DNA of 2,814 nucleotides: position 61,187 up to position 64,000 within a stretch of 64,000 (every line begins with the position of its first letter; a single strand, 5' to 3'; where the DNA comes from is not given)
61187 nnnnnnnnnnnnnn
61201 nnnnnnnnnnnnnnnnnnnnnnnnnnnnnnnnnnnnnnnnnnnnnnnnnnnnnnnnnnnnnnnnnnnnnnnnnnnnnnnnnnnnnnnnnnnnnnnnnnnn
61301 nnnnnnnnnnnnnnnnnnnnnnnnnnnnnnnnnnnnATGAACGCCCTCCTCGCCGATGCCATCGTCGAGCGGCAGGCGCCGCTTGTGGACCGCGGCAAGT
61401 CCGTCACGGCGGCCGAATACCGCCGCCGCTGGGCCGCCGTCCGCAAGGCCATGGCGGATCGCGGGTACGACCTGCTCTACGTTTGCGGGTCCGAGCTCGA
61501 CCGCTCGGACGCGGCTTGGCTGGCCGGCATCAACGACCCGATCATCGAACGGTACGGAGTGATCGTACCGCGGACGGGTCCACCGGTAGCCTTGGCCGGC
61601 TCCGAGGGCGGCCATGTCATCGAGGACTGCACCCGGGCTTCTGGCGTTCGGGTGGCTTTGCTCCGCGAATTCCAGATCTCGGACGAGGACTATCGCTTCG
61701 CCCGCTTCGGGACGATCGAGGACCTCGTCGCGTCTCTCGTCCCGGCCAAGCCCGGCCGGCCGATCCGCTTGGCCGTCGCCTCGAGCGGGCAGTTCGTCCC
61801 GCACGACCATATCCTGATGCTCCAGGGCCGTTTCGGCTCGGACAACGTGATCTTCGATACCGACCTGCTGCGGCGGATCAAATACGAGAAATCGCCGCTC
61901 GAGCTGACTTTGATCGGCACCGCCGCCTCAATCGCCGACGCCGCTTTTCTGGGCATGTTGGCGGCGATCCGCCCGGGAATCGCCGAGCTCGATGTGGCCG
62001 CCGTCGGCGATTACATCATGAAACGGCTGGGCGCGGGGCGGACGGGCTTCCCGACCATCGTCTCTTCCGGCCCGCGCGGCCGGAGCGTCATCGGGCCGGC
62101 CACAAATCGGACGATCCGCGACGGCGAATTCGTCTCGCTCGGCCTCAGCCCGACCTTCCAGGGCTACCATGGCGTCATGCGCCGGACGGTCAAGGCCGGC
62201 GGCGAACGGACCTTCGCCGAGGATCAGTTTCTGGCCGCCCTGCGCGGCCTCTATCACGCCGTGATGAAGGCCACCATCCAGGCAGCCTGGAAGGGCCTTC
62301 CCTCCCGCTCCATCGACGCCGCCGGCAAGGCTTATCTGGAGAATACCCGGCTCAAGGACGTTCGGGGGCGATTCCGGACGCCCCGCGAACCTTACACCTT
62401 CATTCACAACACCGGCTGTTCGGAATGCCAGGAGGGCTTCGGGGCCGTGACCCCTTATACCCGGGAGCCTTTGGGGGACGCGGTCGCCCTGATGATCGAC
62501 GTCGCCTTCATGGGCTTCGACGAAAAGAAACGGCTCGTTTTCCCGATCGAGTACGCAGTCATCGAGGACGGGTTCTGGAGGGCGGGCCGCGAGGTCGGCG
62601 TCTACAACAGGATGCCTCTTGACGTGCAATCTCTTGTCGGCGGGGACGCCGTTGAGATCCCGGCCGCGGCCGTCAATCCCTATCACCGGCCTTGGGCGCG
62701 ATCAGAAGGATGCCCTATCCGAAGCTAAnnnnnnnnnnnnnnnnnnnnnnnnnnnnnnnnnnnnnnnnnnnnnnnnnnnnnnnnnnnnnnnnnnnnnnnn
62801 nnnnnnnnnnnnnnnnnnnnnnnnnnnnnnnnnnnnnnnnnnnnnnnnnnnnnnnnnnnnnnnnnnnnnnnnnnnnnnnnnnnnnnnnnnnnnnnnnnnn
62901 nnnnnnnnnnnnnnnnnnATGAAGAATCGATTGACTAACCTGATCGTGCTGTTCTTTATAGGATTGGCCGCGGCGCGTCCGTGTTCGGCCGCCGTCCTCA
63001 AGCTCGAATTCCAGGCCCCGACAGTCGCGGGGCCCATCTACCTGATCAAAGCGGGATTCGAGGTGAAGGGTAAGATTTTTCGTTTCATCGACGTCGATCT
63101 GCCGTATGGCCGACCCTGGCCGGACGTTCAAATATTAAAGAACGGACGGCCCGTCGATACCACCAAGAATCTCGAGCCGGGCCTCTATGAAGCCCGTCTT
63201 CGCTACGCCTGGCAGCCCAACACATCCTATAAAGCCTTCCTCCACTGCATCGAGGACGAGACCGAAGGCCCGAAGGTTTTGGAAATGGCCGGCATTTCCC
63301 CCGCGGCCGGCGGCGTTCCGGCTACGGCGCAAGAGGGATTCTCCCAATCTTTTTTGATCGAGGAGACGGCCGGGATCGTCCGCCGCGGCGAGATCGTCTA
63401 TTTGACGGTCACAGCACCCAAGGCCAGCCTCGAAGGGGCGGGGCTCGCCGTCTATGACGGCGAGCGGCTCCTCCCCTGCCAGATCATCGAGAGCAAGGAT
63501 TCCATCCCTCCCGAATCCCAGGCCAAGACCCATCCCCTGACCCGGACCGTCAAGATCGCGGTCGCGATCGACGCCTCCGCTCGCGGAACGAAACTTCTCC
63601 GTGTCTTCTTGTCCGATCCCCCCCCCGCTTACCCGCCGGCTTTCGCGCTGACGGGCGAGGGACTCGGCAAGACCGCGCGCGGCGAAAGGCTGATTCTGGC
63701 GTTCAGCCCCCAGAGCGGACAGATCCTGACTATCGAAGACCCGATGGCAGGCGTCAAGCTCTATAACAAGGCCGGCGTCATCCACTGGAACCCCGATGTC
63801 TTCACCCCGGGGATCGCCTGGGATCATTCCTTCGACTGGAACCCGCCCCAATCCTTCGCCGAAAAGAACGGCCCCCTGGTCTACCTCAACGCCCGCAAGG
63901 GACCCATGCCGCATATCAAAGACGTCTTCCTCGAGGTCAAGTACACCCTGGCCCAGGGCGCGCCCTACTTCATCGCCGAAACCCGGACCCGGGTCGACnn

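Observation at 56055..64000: Divergent locus: an SSS-kdgK-eda operon facing an operon of unknown secreted proteins; candidate undescribed polysaccharide or uronate module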

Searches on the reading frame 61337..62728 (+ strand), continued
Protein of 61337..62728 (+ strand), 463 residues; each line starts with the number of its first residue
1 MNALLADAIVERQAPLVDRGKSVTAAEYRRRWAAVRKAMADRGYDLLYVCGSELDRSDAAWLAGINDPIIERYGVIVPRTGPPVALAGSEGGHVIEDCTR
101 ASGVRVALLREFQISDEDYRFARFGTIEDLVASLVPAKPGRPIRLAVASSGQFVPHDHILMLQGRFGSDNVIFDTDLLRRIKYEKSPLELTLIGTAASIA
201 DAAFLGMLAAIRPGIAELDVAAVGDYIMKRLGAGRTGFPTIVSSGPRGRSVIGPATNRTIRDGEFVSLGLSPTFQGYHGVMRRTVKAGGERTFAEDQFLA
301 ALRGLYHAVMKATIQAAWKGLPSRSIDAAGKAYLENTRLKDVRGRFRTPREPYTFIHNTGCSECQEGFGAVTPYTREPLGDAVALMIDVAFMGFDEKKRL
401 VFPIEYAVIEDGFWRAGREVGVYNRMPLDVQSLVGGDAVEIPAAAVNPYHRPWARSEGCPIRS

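Call 69: find_homologous_proteins(query=window:61337-62725:+)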
Query window:61337-62725:+ (463 aa): 448 proteins with E <= 0.001 among 8000 candidates; the best 120 are listed.
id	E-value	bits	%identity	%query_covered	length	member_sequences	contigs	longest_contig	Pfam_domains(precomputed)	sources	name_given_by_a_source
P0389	0.0e+0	1044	100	100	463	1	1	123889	PF00557.30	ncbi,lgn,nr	ncbi:MAG: M24 family metallopeptidase [Candidatus Aminicenantes bacterium]|nr:M24 family metallopept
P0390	6.9e-261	884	85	97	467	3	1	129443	PF00557.30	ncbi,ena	-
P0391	4.0e-260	881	86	97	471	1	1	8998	PF00557.30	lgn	-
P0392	5.8e-241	818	79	98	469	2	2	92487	PF00557.30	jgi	-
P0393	9.4e-241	817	79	98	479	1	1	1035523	PF00557.30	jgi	jgi:Xaa-Pro aminopeptidase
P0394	3.8e-238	809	78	98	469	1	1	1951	PF00557.30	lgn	-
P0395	3.9e-238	809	79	97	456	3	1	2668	PF00557.30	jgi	-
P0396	7.3e-235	798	77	98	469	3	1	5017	PF00557.30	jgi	jgi:Xaa-Pro aminopeptidase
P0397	9.5e-235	797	77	97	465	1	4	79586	PF00557.30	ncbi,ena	-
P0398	4.8e-232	789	75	99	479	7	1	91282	PF00557.30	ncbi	-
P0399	7.3e-231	785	75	98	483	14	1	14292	PF00557.30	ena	-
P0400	3.3e-228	776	76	98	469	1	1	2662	PF00557.30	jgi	jgi:Xaa-Pro aminopeptidase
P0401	1.3e-226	771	74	97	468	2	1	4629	PF00557.30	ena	-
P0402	3.5e-223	759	72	98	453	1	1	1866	PF00557.30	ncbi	-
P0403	1.2e-220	751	73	94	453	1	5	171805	PF00557.30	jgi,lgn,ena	-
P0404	4.2e-220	749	73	98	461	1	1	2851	PF00557.30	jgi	jgi:Xaa-Pro aminopeptidase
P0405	1.3e-217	741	71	98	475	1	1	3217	PF00557.30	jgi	jgi:Xaa-Pro aminopeptidase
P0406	3.2e-217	740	71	98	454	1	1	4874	PF00557.30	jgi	jgi:Xaa-Pro aminopeptidase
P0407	4.0e-217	739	71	98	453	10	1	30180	PF00557.30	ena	-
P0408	6.5e-217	739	71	97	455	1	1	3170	PF00557.30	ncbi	-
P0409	1.2e-216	738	71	98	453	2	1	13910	PF00557.30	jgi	jgi:Xaa-Pro aminopeptidase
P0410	1.4e-216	738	71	98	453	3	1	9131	PF00557.30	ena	-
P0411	1.4e-216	738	70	98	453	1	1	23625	PF00557.30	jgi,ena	-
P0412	1.3e-215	734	70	97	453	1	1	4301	PF00557.30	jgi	jgi:Xaa-Pro aminopeptidase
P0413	1.3e-215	734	72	97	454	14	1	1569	PF00557.30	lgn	-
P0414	2.0e-215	734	71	96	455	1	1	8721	PF00557.30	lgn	-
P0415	3.2e-215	733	71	98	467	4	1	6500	PF00557.30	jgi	jgi:Xaa-Pro aminopeptidase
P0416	6.1e-215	732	69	98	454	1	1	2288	PF00557.30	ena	-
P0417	1.0e-214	731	70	98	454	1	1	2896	PF00557.30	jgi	jgi:Xaa-Pro aminopeptidase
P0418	1.3e-214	731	68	98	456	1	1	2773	PF00557.30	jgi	jgi:Xaa-Pro aminopeptidase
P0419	3.7e-214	730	71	96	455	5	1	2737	PF00557.30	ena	-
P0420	4.1e-214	729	71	98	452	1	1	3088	PF00557.30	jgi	jgi:Xaa-Pro aminopeptidase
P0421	5.3e-214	729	72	98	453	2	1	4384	PF00557.30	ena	-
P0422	7.1e-214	729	71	97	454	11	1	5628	PF00557.30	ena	-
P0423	7.4e-214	729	69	98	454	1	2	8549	PF00557.30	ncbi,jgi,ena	-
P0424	9.4e-214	728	71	96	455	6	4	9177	PF00557.30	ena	-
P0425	1.6e-213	728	69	98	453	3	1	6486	PF00557.30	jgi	jgi:Xaa-Pro aminopeptidase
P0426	2.6e-213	727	70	97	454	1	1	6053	PF00557.30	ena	-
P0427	7.1e-213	725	70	96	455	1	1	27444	PF00557.30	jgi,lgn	jgi:Xaa-Pro aminopeptidase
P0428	1.4e-212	724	70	98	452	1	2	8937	PF00557.30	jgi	jgi:Xaa-Pro aminopeptidase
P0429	3.1e-212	723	69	98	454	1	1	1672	PF00557.30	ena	-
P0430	3.3e-212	723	69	97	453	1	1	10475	PF00557.30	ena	-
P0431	5.7e-212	722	69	97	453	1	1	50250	PF00557.30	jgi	-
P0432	7.0e-212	722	69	98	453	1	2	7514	PF00557.30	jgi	jgi:Xaa-Pro aminopeptidase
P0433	2.6e-211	720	70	97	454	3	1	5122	PF00557.30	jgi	jgi:Xaa-Pro aminopeptidase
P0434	3.2e-211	720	69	98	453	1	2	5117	PF00557.30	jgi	jgi:Xaa-Pro aminopeptidase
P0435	4.5e-211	719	69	96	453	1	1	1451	PF00557.30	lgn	-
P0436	6.1e-211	719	70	98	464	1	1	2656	PF00557.30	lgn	-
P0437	7.2e-211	719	70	97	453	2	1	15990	PF00557.30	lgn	-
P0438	1.4e-210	718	70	98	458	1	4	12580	PF00557.30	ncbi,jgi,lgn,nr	ncbi:MAG: M24 family metallopeptidase [Candidatus Aminicenantes bacterium]|nr:M24 family metallopept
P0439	1.9e-210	717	71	96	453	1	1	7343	PF00557.30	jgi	-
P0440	2.3e-210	717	69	98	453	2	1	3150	PF00557.30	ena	-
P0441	2.7e-210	717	69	96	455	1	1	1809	PF00557.30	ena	-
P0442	2.9e-210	717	68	98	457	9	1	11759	PF00557.30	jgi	jgi:Xaa-Pro aminopeptidase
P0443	2.9e-210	717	69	97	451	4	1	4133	PF00557.30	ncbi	ncbi:MAG: M24 family metallopeptidase, partial [Candidatus Aminicenantales bacterium]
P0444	3.3e-210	717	69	96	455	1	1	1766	PF00557.30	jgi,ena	-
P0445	3.6e-210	716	69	98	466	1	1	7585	PF00557.30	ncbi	-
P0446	8.6e-210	715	67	98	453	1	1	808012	PF00557.30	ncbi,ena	-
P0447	1.1e-209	715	68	97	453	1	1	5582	PF00557.30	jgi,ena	-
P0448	2.4e-209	714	70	97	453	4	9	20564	PF00557.30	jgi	-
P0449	2.7e-209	714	70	97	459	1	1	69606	PF00557.30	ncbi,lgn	-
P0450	3.7e-209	713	69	96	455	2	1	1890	PF00557.30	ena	-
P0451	5.1e-209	713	69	98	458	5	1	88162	PF00557.30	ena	-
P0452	9.0e-209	712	69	98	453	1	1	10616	PF00557.30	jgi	jgi:Xaa-Pro aminopeptidase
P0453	9.1e-209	712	70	97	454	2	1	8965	PF00557.30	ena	-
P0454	9.6e-209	712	70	96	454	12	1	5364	PF00557.30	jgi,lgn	jgi:Xaa-Pro aminopeptidase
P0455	1.0e-208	712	70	97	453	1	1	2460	PF00557.30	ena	-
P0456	2.6e-208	710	70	96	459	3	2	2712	PF00557.30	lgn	-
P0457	3.1e-208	710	70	96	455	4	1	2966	PF00557.30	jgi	jgi:Xaa-Pro aminopeptidase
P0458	4.4e-208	710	69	97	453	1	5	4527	PF00557.30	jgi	-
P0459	5.5e-208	709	68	98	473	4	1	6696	PF00557.30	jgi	-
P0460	5.9e-208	709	70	96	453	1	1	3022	PF00557.30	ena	-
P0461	7.2e-208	709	70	96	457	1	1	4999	PF00557.30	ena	-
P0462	8.0e-208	709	68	98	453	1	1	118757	PF00557.30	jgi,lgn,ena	-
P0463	1.1e-207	708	67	98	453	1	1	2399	PF00557.30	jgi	-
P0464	1.7e-207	708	68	99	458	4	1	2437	PF00557.30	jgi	jgi:Xaa-Pro aminopeptidase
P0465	2.3e-207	707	69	96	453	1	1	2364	PF00557.30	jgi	jgi:Xaa-Pro aminopeptidase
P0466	2.5e-207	707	70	96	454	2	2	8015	PF00557.30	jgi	jgi:Xaa-Pro aminopeptidase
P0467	4.9e-207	706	70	96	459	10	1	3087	PF00557.30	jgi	-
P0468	5.6e-207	706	70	96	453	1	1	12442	PF00557.30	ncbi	-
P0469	5.9e-207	706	69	96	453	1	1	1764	PF00557.30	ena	-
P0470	9.2e-207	705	69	98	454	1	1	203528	PF00557.30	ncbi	-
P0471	1.1e-206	705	67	97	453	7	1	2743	PF00557.30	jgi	jgi:Xaa-Pro aminopeptidase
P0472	2.1e-206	704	70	96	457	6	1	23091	PF00557.30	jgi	jgi:Xaa-Pro aminopeptidase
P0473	2.5e-206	704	68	97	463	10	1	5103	PF00557.30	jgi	jgi:Xaa-Pro aminopeptidase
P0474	2.9e-206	704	69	96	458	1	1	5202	PF00557.30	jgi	jgi:Xaa-Pro aminopeptidase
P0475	3.2e-206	703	67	98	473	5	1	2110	PF00557.30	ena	-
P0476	3.9e-206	703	69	96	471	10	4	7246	PF00557.30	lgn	-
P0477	5.1e-206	703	68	97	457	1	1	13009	PF00557.30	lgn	-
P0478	1.1e-205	702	68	97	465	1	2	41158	PF00557.30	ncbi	-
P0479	1.2e-205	702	67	98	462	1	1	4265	PF00557.30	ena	-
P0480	2.2e-205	701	67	98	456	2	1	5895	PF00557.30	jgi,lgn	jgi:Xaa-Pro aminopeptidase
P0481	2.8e-205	700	68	97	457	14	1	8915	PF00557.30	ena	-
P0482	2.9e-205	700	67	98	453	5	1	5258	PF00557.30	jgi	jgi:Xaa-Pro aminopeptidase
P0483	3.8e-205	700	69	96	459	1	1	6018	PF00557.30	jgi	-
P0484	4.3e-205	700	68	98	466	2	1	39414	PF00557.30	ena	-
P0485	4.9e-205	700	66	98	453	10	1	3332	PF00557.30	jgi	-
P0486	5.1e-205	699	67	98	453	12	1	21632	PF00557.30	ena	-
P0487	5.1e-205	699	69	96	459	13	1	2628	PF00557.30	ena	-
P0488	6.7e-205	699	69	96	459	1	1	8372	PF00557.30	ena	-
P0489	7.7e-205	699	66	98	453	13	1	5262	PF00557.30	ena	-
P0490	1.1e-204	698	66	98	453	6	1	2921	PF00557.30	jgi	jgi:Xaa-Pro aminopeptidase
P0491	1.4e-204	698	69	96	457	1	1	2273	PF00557.30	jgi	jgi:Xaa-Pro aminopeptidase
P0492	1.6e-204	698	68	97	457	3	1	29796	PF00557.30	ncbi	-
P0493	1.7e-204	698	69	96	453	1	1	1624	PF00557.30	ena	-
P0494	1.8e-204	698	66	98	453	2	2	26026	PF00557.30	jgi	jgi:Xaa-Pro aminopeptidase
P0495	1.9e-204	698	66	98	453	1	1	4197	PF00557.30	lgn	-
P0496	2.1e-204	697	69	96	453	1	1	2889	PF00557.30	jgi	jgi:Xaa-Pro aminopeptidase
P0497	2.5e-204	697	68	97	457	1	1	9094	PF00557.30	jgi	-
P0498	2.5e-204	697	68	97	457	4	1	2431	PF00557.30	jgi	-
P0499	2.6e-204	697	66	98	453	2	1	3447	PF00557.30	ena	-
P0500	2.8e-204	697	67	96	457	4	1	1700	PF00557.30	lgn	-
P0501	5.9e-204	696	69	97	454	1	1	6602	PF00557.30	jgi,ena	-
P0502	6.5e-204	696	68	97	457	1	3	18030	PF00557.30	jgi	jgi:Xaa-Pro aminopeptidase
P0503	1.1e-203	695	66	98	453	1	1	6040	PF00557.30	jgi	jgi:Xaa-Pro aminopeptidase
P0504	1.1e-203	695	67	98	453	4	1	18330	PF00557.30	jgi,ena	-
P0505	1.4e-203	695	66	98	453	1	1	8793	PF00557.30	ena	-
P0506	1.5e-203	695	65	98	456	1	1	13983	PF00557.30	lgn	-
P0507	1.7e-203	694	68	98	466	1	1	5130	PF00557.30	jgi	jgi:Xaa-Pro aminopeptidase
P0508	2.1e-203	694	68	98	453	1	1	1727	PF00557.30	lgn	-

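Call 81: predict_structure(alignment_id=A5)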
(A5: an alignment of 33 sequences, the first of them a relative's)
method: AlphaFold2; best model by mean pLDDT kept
length: 463 residues; sequences in the alignment: 33
mean_pLDDT: 86.1   pTM: 0.88
mean pLDDT of the five models: 86.1, 84.0, 83.5, 83.3, 81.5
residues with pLDDT >= 90: 261; 70-90: 140; 50-70: 47; < 50: 15
segments of 3 or more residues with pLDDT < 50: 246-251, 456-463
pLDDT, mean of each block of 10 residues (from residue 1): 88 89 92 95 93 67 77 88 85 79 89 69 84 86 87 73 91 87 91 93 96 92 93 73 55 74 91 87 93 96 98 97 96 96 92 82 65 90 93 88 92 95 97 93 95 55 31
secondary structure, 60 per line:
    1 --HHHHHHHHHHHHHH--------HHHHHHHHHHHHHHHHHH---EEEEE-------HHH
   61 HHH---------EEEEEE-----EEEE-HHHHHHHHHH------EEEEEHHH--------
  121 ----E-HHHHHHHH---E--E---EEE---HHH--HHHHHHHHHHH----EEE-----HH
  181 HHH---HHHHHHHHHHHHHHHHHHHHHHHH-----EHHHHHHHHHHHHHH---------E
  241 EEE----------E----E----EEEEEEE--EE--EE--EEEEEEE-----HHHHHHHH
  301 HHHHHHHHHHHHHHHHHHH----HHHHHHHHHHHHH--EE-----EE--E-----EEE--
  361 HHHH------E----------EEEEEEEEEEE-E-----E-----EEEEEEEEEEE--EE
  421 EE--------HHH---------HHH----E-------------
elements in order: H3-16 H25-42 E46-50 H58-63 E73-78 E84-87 H89-98 E105-109 H127-134 E145-147 H156-166 E171-173 H179-183 H187-210 H217-230 E240-243 E264-270 E281-287 H293-319 H324-336 E356-358 H361-364 E382-392 E406-416 E419-422

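Call 83: fold_search(model_id=the predicted structure, library=pdb)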
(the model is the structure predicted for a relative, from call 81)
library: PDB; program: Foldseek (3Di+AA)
matches with E <= 10: 453; with E <= 0.001: 236
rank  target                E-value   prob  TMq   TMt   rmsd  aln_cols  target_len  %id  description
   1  4ege                  2.7e-19  1.00  0.64  0.78   4.5       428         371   21  Crystal Structure of Dipeptidase PepE from Mycobacterium ulcerans (released 2012-04-25)
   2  5cnx_A                4.5e-19  1.00  0.62  0.77   4.8       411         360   20  Crystal structure of Xaa-Pro aminopeptidase from Escherichia coli K12 (released 2016-07-20)
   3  2zsg_B                5.9e-19  1.00  0.61  0.78   4.7       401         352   15  Crystal structure of X-Pro aminopeptidase from Thermotoga maritima MSB8 (released 2008-10-14)
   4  4zng_B                1.5e-18  1.00  0.60  0.75   4.9       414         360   18  X-ray crystallography of recombinant Lactococcus lactis prolidase (released 2016-08-10)
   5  7n02_A                1.5e-18  1.00  0.60  0.74   4.9       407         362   17  X-ray crystallographic structure model of Lactococcus lactis prolidase mutant D36S (released 2021-06-02)
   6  4rgz_1                2.8e-18  1.00  0.66  0.82   4.0       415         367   17  Crystal structure of recombinant prolidase from Thermococcus sibiricus at P21221 spacegroup (released 2015-08-12)
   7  6xmr_A                3.0e-18  1.00  0.60  0.74   5.0       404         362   18  X-ray crystallographic structure model of Lactococcus lactis prolidase mutant H38S (released 2020-07-15)
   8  7yto_B                3.4e-18  1.00  0.68  0.78   3.6       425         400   16  The Crystal Structure Analysis of Creatine Amidinohydrolase from Alcaligenes sp. KS-85 (released 2023-08-23)
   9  1wy2_B                3.8e-18  1.00  0.60  0.77   4.7       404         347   18  Crystal Structure of the Prolidase from Pyrococcus horikoshii OT3 (released 2005-02-22)
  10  4zng_A                4.5e-18  1.00  0.60  0.74   4.8       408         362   17  X-ray crystallography of recombinant Lactococcus lactis prolidase (released 2016-08-10)
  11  1wy2_A                4.7e-18  1.00  0.59  0.76   4.8       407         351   17  Crystal Structure of the Prolidase from Pyrococcus horikoshii OT3 (released 2005-02-22)
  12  4fkc                  5.0e-18  1.00  0.63  0.78   4.5       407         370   18  Recombinant prolidase from Thermococcus sibiricus (released 2012-11-07)
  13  6twk_A                6.7e-18  1.00  0.65  0.74   4.8       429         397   16  Substrate bound structure of the Ectoine utilization protein EutD (DoeA) from Halomonas elongata (released 2020-05-20)
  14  2zsg_A                8.9e-18  1.00  0.64  0.81   4.4       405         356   15  Crystal structure of X-Pro aminopeptidase from Thermotoga maritima MSB8 (released 2008-10-14)
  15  3q6d_A                8.9e-18  1.00  0.61  0.77   5.0       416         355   18  Xaa-Pro dipeptidase from Bacillus anthracis. (released 2011-02-02)
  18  3q6d_D                1.8e-17  1.00  0.63  0.80   4.3       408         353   19  Xaa-Pro dipeptidase from Bacillus anthracis. (released 2011-02-02)
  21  1pv9_A                2.8e-17  1.00  0.57  0.76   4.8       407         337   16  Prolidase from Pyrococcus furiosus (released 2004-03-23)
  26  6twk_B                6.7e-17  1.00  0.64  0.73   7.7       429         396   16  Substrate bound structure of the Ectoine utilization protein EutD (DoeA) from Halomonas elongata (released 2020-05-20)
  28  7yto_F                8.0e-17  1.00  0.66  0.76   4.0       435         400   16  The Crystal Structure Analysis of Creatine Amidinohydrolase from Alcaligenes sp. KS-85 (released 2023-08-23)
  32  7yto_A                9.5e-17  1.00  0.66  0.75   5.7       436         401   17  The Crystal Structure Analysis of Creatine Amidinohydrolase from Alcaligenes sp. KS-85 (released 2023-08-23)
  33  3q6d_C                1.1e-16  1.00  0.61  0.77   4.7       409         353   19  Xaa-Pro dipeptidase from Bacillus anthracis. (released 2011-02-02)
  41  1pv9_B                1.1e-15  1.00  0.56  0.79   4.6       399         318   16  Prolidase from Pyrococcus furiosus (released 2004-03-23)
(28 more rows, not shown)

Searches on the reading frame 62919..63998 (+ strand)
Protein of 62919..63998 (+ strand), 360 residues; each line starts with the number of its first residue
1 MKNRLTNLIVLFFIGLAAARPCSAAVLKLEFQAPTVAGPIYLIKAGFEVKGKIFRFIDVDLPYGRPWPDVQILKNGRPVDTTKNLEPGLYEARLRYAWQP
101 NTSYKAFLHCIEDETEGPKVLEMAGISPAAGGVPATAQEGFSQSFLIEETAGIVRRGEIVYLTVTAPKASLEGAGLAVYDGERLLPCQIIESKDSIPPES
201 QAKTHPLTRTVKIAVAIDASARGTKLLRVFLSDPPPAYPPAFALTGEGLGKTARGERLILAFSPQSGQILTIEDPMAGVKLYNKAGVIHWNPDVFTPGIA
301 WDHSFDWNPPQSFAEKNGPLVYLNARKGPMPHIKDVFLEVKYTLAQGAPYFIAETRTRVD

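Call 6: search_protein_families(library=pfam, proteins=[window:62919-63998:+], max_evalue=0.1)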
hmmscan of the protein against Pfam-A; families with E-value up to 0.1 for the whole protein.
window:62919-63998:+ (360 aa): 0 families

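Call 7: search_protein_families(library=ncbifam, proteins=[window:62919-63998:+], max_evalue=0.1)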
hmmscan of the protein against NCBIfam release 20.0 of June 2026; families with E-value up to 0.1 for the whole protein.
window:62919-63998:+ (360 aa): 0 families

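Call 17: find_homologous_proteins(query=window:62919-63998:+)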
Query window:62919-63998:+ (360 aa): 223 proteins with E <= 0.001 among 7432 candidates; the best 120 are listed.
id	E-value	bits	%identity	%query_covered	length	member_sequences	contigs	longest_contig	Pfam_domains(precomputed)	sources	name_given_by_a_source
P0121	1.0e-241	819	100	100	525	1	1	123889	-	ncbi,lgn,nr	ncbi:MAG: hypothetical protein NTZ26_06395 [Candidatus Aminicenantes bacterium]|nr:hypothetical prot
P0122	1.6e-164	565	71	96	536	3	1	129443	-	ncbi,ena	-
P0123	1.0e-161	556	71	94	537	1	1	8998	-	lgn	-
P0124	6.0e-159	547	70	96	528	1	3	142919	-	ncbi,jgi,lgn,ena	-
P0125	2.2e-151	522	67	98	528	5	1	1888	-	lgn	-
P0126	1.1e-146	506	64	100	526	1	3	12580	-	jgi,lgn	-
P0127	4.5e-144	498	62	100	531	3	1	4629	-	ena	-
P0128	4.7e-143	494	64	96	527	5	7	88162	-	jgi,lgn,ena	jgi:hypothetical protein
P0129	3.3e-142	492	65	92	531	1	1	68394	-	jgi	jgi:hypothetical protein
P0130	2.8e-141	489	62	100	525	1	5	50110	-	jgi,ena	-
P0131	4.6e-139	481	61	100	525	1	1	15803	-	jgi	-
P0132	4.7e-124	432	57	97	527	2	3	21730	-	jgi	-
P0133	1.4e-123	430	57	100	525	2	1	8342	-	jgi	jgi:hypothetical protein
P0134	2.0e-122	427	57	99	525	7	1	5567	-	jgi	-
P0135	3.2e-122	426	59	93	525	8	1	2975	-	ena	-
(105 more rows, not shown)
